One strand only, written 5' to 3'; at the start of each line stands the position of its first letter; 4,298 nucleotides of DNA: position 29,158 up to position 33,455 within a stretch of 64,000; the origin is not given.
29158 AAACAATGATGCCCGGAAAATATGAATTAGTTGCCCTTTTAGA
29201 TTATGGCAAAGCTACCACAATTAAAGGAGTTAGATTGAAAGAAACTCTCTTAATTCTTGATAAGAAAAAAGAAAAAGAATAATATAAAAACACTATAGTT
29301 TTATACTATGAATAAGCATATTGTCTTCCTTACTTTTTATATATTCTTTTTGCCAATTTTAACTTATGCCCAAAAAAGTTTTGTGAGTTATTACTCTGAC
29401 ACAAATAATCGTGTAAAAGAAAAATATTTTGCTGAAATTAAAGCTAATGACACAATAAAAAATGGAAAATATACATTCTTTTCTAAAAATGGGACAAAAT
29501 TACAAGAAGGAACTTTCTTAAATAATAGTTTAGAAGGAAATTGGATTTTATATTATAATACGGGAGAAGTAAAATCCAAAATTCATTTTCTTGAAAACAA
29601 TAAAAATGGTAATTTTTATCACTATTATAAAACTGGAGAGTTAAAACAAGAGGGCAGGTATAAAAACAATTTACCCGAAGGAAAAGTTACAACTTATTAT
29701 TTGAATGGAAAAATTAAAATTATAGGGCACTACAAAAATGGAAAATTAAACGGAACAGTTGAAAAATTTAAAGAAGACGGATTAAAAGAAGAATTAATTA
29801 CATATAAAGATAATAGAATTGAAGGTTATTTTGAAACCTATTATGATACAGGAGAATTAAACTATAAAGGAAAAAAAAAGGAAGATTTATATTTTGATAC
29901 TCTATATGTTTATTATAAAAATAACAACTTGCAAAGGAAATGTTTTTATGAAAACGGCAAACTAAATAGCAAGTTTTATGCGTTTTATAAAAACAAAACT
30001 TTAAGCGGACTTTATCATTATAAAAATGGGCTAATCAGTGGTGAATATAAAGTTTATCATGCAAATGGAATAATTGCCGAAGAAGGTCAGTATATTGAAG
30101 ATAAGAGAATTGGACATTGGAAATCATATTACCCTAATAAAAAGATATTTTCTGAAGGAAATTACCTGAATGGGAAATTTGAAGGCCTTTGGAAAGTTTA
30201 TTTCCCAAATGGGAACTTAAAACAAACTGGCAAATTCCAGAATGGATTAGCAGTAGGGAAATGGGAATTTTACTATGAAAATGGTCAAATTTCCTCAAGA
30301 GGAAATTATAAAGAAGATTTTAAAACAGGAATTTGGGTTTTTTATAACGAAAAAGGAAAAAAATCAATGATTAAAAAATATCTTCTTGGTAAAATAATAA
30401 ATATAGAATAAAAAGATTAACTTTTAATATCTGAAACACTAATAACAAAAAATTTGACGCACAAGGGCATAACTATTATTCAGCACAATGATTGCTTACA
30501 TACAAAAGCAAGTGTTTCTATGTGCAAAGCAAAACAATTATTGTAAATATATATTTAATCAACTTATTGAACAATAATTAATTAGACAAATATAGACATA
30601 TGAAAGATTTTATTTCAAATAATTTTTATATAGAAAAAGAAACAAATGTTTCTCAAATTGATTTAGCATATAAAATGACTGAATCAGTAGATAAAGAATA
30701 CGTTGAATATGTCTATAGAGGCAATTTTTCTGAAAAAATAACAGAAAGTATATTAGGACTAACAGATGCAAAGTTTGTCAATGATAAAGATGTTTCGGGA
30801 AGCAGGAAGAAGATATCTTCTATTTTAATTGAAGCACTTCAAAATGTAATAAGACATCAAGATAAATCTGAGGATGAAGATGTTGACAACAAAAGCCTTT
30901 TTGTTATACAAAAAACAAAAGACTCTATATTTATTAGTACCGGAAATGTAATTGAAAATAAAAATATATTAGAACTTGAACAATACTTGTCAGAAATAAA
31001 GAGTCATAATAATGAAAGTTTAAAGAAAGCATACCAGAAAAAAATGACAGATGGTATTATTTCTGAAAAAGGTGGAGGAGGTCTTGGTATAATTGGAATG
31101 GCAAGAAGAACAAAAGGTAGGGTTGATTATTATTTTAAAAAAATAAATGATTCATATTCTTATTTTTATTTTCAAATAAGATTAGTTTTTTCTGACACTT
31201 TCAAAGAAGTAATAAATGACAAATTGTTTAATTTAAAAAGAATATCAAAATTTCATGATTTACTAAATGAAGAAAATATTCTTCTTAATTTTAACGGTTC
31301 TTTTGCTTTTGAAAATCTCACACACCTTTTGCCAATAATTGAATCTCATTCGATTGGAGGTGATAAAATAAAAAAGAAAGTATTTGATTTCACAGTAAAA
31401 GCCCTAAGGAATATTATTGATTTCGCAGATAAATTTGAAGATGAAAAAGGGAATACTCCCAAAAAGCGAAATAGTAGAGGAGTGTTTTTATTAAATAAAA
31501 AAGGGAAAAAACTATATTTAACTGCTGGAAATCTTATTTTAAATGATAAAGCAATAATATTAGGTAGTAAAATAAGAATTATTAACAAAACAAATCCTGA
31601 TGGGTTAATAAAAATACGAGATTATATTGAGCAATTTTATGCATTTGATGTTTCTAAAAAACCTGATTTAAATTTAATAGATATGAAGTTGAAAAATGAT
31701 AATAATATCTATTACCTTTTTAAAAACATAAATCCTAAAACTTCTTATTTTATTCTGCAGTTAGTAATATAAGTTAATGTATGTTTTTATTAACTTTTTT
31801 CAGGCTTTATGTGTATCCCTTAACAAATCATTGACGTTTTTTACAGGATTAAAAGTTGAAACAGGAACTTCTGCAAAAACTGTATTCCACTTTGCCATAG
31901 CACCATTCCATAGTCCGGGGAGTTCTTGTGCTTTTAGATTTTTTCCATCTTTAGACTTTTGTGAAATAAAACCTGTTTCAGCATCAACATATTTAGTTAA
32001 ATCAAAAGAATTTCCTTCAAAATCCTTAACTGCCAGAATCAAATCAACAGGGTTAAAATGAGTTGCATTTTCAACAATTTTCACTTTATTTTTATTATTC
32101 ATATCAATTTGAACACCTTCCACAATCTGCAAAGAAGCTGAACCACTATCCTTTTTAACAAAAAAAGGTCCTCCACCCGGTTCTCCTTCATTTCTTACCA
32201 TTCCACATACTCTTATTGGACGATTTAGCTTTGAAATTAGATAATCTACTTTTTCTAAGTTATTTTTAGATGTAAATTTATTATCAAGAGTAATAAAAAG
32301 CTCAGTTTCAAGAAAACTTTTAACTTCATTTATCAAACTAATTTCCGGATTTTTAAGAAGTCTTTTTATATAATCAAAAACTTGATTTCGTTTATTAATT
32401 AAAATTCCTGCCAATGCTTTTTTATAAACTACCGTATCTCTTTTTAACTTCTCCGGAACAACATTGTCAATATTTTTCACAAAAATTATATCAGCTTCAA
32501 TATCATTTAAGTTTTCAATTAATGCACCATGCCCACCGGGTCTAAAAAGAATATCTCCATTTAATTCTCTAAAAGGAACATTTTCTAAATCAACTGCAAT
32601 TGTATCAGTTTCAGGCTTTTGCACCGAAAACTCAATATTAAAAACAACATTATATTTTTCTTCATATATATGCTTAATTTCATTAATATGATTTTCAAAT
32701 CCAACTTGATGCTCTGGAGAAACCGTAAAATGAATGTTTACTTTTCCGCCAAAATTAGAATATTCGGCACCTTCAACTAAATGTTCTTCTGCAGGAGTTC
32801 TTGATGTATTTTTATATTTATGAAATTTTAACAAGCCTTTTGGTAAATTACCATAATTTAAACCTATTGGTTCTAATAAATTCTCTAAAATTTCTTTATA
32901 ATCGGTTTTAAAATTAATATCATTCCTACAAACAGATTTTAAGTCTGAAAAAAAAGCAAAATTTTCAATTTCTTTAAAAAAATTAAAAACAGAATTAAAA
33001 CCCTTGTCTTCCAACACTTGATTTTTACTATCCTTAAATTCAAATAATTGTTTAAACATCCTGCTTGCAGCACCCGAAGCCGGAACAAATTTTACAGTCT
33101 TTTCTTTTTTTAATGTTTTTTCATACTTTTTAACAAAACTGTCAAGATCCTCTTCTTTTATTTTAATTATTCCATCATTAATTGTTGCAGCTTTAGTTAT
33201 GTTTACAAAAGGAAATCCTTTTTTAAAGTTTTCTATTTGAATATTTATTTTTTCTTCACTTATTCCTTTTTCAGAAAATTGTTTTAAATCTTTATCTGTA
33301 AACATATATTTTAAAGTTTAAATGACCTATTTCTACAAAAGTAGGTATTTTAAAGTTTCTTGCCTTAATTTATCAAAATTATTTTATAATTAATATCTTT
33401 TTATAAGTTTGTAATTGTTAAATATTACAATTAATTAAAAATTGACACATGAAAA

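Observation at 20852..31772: Candidate non-canonical chaperone/usher-like surface-fibre locus wired to a Sia-type partner switch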

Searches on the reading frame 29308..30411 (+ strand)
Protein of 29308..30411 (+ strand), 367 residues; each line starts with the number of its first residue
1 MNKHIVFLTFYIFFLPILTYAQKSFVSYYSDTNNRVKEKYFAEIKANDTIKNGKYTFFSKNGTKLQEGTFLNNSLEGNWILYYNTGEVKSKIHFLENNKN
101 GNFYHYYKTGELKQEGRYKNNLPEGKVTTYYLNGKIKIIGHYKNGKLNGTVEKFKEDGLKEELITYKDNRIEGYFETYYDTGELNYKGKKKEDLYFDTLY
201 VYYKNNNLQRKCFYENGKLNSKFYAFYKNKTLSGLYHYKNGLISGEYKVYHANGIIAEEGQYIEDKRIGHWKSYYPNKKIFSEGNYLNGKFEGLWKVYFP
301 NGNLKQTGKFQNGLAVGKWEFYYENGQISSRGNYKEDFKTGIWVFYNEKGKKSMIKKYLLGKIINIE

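Call 3: search_protein_families(library=pfam, proteins=[window:29308-30411:+], max_evalue=0.1)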
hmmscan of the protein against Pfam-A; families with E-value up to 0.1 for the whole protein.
window:29308-30411:+ (367 aa): 1 family
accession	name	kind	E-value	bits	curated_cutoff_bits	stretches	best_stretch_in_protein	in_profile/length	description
PF07661.19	MORN_2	-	3.1e-34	113.4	29.6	6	124-144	2-22/22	MORN repeat variant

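Call 4: search_protein_families(library=ncbifam, proteins=[window:29308-30411:+], max_evalue=0.1)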
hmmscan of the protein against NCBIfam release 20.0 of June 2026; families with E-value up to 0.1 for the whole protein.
window:29308-30411:+ (367 aa): 1 family
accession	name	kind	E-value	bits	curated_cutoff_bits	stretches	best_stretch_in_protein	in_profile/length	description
NF033566.1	adhes_LIC20035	equivalog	6.1e-30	104.4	250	3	142-328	135-335/434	LIC20035 family adhesin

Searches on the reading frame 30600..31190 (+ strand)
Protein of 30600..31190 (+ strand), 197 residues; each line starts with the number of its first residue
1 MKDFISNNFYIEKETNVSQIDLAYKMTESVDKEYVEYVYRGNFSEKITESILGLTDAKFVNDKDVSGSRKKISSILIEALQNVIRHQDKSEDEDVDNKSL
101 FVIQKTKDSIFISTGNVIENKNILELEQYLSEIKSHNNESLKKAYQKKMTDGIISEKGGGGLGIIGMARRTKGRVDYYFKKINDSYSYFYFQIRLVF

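Call 94: search_protein_families(library=pfam, proteins=[window:30600-31190:+], max_evalue=0.01)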
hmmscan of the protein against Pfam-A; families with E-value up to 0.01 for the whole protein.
window:30600-31190:+ (197 aa): 1 family
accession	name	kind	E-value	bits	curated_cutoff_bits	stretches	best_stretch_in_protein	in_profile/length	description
PF19788.4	DUF6272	-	8.9e-32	110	26.6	1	66-189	9-134/134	Family of unknown function (DUF6272)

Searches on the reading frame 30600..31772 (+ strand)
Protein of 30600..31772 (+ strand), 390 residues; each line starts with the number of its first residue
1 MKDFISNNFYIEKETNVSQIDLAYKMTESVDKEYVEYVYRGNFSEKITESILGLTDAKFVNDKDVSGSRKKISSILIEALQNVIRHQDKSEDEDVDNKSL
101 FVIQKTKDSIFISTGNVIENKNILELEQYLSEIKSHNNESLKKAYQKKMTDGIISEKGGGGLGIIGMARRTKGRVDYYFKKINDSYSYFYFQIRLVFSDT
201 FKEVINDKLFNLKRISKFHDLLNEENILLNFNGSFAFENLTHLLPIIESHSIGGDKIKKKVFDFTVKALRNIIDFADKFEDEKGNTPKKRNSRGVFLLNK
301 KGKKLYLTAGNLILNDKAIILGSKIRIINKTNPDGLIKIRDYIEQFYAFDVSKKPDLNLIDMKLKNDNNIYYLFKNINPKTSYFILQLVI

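Call 3: search_protein_families(library=pfam, proteins=[window:30600-31772:+], max_evalue=0.1)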
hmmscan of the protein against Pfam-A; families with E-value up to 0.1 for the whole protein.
window:30600-31772:+ (390 aa): 2 families
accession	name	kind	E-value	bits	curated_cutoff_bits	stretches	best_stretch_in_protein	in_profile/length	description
PF19788.4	DUF6272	-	9.2e-46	155.3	26.6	2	66-189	9-134/134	Family of unknown function (DUF6272)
PF04536.20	TPM_phosphatase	-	0.029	14.8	22.1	0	264-311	34-83/125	TPM domain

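Call 4: search_protein_families(library=ncbifam, proteins=[window:30600-31772:+], max_evalue=0.1)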
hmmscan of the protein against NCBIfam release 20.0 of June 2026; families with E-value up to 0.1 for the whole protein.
window:30600-31772:+ (390 aa): 4 families
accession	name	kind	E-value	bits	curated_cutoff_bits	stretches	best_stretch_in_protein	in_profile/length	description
NF038262.1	SiaB_fam_kinase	subfamily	9.6e-50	168.6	85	2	24-193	2-175/177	SiaB family protein kinase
NF038264.1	kinase_SiaB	equivalog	2.6e-15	56.7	225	1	24-192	3-173/176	biofilm regulation protein kinase SiaB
NF052618.1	slr1658_cyano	equivalog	1.1e-05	25.2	200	1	62-189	60-181/191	slr1658 family protein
NF047703.1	slr1658_superfam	superfamily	6.9e-05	22.3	100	1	63-183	57-171/185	slr1658 superfamily regulator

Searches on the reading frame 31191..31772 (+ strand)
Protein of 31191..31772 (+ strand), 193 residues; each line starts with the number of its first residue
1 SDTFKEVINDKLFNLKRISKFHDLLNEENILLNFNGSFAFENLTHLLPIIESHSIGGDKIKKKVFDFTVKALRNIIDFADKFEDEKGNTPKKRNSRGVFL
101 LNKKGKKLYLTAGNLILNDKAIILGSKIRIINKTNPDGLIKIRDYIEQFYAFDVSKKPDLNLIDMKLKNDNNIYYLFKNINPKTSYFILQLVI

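Call 94: search_protein_families(library=pfam, proteins=[window:31191-31772:+], max_evalue=0.01)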
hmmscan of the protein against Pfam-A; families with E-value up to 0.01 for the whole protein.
window:31191-31772:+ (193 aa): 1 family
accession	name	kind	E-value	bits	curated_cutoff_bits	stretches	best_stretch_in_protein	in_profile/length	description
PF19788.4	DUF6272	-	1.3e-14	54.4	26.6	1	58-187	9-134/134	Family of unknown function (DUF6272)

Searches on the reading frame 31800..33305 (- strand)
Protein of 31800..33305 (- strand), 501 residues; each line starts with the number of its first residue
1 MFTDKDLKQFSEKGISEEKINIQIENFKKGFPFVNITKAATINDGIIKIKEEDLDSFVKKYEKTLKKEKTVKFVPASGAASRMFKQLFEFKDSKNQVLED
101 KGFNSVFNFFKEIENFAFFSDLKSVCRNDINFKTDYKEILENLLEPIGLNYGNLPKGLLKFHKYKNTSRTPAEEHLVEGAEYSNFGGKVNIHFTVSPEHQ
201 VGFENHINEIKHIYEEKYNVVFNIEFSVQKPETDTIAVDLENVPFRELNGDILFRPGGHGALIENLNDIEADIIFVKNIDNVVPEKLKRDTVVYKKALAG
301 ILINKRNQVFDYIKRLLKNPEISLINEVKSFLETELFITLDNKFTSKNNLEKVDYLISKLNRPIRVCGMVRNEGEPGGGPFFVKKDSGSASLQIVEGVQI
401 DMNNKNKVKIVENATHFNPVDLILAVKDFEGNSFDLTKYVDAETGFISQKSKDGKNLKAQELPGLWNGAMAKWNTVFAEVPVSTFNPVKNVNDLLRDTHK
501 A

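Call 82: search_protein_families(library=pfam, proteins=[window:31800-33305:-], max_evalue=0.001)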
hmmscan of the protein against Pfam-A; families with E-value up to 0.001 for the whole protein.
window:31800-33305:- (501 aa): 1 family
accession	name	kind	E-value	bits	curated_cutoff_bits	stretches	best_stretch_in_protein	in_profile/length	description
PF14134.11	DUF4301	-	6.3e-216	718.5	27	1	3-500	1-507/507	Domain of unknown function (DUF4301)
